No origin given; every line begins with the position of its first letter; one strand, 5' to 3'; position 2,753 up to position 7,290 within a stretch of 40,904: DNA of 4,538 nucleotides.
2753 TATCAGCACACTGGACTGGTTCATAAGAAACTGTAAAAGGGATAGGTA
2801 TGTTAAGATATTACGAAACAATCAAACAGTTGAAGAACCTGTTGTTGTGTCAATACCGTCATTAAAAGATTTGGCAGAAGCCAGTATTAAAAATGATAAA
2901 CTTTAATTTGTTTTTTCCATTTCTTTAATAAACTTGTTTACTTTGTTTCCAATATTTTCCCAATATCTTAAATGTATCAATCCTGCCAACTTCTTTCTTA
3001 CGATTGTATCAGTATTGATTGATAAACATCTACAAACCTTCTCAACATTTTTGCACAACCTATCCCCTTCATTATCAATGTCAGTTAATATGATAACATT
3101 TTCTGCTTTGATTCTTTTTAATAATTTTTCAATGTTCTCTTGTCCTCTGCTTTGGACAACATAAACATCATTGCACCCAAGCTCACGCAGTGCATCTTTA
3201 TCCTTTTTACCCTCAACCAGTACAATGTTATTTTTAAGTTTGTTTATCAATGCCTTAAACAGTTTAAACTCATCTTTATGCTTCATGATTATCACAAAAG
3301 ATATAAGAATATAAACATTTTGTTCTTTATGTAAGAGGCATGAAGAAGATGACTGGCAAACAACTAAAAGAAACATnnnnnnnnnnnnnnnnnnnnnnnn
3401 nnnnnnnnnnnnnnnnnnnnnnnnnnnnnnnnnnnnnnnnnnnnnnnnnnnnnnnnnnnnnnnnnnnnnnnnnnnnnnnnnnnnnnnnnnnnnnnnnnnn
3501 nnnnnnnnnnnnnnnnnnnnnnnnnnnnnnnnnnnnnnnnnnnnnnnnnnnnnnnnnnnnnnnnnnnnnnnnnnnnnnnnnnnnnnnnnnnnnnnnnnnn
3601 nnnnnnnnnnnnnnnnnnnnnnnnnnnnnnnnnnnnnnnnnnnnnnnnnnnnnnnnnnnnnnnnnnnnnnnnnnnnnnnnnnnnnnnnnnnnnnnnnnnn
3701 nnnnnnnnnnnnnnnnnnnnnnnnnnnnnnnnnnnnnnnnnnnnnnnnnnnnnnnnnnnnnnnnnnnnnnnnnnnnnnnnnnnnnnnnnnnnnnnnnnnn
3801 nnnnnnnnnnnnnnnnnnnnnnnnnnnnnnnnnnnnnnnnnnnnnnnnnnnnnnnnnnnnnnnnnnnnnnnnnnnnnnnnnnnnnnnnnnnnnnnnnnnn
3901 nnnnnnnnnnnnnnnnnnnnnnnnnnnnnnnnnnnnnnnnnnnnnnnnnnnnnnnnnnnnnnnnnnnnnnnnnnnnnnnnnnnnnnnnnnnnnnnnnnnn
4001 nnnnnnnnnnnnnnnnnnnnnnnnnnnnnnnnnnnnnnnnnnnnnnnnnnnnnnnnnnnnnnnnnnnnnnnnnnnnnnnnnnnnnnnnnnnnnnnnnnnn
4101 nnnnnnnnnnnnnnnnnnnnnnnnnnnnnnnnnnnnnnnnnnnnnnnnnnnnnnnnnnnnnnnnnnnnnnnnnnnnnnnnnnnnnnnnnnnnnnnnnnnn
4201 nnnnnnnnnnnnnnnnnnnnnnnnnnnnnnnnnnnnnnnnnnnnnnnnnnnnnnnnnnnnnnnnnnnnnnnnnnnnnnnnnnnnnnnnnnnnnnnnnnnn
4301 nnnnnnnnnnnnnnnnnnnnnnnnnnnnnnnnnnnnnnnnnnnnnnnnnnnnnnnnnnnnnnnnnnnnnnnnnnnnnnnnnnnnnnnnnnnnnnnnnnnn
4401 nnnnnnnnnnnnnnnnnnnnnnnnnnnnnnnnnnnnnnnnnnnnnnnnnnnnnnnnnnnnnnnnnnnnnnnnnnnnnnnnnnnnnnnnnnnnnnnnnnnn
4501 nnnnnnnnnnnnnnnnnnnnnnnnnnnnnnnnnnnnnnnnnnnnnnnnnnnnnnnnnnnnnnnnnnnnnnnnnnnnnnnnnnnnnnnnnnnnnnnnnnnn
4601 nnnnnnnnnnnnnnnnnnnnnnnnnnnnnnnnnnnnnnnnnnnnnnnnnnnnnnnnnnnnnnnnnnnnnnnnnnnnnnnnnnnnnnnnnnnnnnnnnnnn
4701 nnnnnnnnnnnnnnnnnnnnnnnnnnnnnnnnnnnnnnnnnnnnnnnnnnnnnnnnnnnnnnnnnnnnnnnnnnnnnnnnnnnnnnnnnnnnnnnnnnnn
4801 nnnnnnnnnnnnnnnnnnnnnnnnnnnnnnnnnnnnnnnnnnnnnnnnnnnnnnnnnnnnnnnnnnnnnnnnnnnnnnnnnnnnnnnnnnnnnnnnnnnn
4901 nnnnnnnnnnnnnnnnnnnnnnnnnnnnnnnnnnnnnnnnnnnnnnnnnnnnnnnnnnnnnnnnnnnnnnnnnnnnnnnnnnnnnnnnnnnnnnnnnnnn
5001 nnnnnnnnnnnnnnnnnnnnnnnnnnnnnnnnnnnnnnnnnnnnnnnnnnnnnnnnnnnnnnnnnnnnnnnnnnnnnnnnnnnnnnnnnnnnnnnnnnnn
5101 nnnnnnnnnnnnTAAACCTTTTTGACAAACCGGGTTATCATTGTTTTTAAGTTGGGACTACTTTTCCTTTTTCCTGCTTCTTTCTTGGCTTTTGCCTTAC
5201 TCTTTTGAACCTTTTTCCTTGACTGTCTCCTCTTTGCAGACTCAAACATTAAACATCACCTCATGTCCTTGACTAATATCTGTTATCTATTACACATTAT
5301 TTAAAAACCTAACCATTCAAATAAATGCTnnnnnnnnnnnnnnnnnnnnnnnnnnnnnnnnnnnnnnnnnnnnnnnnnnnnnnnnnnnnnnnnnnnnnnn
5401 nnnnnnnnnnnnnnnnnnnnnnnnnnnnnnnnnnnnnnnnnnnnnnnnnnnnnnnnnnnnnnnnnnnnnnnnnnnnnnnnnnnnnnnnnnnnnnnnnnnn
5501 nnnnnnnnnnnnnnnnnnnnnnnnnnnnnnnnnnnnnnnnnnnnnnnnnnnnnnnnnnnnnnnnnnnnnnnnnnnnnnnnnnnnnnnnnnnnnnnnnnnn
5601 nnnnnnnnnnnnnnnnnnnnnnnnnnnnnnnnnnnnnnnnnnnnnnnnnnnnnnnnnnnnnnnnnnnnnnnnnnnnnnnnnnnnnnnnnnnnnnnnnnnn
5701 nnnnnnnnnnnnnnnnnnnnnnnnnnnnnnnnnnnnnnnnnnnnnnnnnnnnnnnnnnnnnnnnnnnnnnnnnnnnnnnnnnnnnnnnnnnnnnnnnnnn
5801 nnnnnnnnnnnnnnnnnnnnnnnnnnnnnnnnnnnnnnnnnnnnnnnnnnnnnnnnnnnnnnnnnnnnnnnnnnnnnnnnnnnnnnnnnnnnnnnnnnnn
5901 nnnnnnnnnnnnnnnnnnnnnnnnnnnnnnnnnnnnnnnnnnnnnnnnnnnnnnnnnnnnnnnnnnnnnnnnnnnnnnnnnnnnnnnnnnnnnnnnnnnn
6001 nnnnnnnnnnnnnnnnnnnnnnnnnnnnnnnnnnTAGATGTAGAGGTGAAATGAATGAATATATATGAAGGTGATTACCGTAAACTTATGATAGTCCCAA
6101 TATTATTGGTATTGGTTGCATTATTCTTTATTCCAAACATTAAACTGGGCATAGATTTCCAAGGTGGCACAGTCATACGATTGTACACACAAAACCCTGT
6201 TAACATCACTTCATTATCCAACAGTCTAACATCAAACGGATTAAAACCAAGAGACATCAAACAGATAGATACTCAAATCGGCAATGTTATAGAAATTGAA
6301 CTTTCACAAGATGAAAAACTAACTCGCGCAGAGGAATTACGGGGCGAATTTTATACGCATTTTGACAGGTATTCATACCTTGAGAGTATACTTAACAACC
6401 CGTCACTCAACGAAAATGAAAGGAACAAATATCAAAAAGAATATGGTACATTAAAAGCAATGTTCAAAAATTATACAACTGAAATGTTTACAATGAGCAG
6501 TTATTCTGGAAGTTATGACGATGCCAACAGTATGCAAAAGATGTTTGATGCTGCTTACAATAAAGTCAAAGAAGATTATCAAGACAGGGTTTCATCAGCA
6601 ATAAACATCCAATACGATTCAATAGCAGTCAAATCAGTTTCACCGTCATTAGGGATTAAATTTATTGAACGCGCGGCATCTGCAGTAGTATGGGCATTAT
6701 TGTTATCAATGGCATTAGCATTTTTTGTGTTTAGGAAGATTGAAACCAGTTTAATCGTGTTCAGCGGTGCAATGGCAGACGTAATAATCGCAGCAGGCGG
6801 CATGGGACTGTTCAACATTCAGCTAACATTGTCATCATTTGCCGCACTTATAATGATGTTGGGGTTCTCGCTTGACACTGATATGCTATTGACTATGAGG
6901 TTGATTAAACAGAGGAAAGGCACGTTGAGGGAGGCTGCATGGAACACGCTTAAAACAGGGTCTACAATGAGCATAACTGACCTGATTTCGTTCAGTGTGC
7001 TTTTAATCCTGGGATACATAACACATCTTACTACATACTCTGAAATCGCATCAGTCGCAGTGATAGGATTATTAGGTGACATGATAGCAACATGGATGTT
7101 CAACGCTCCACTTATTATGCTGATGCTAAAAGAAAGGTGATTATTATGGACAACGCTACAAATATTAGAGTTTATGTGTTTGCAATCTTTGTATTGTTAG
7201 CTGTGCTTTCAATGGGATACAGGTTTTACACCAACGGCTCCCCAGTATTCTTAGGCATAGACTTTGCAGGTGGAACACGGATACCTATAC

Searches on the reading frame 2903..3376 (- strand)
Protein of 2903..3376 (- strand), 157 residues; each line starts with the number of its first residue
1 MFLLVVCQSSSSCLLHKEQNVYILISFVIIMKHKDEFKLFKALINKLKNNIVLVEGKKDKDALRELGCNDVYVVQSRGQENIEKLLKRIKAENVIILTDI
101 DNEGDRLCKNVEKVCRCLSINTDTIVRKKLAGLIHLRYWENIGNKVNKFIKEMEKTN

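Call 35: search_protein_families(library=pfam, proteins=[window:2903-3376:-])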
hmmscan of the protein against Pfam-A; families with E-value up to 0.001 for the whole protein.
window:2903-3376:- (157 aa): 3 families
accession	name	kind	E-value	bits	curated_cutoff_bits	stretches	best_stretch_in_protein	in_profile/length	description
PF01751.28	Toprim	-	8.2e-07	29.6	23.1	1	51-116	2-81/96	Toprim domain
PF13662.12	Toprim_4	-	9.3e-05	23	25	1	50-111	2-70/85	Toprim domain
PF13155.12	Toprim_2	-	0.0002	22.1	22.1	1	52-115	1-66/88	Toprim-like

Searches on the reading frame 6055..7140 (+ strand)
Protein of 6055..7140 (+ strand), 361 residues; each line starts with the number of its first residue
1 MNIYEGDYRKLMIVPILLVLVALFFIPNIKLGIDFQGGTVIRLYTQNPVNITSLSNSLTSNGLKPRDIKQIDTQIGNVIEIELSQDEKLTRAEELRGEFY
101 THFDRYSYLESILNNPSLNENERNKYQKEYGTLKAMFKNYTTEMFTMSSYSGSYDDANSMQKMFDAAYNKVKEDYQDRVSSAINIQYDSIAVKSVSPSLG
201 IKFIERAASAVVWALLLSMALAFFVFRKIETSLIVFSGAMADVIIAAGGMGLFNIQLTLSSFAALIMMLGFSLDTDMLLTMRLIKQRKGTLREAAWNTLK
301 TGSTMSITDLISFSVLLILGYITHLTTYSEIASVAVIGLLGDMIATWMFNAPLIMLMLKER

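Call 35: search_protein_families(library=pfam, proteins=[window:6055-7140:+])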
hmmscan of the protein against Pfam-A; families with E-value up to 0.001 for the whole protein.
window:6055-7140:+ (361 aa): 2 families
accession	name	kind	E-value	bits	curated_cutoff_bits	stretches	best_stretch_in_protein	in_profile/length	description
PF02355.23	SecD_SecF_C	-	3.6e-20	72.6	20.5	1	185-359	11-188/189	Protein export membrane protein SecD/SecF, C-terminal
PF07549.19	Sec_GG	-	7.7e-05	22.5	20.3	1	29-43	8-22/28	SecD/SecF GG Motif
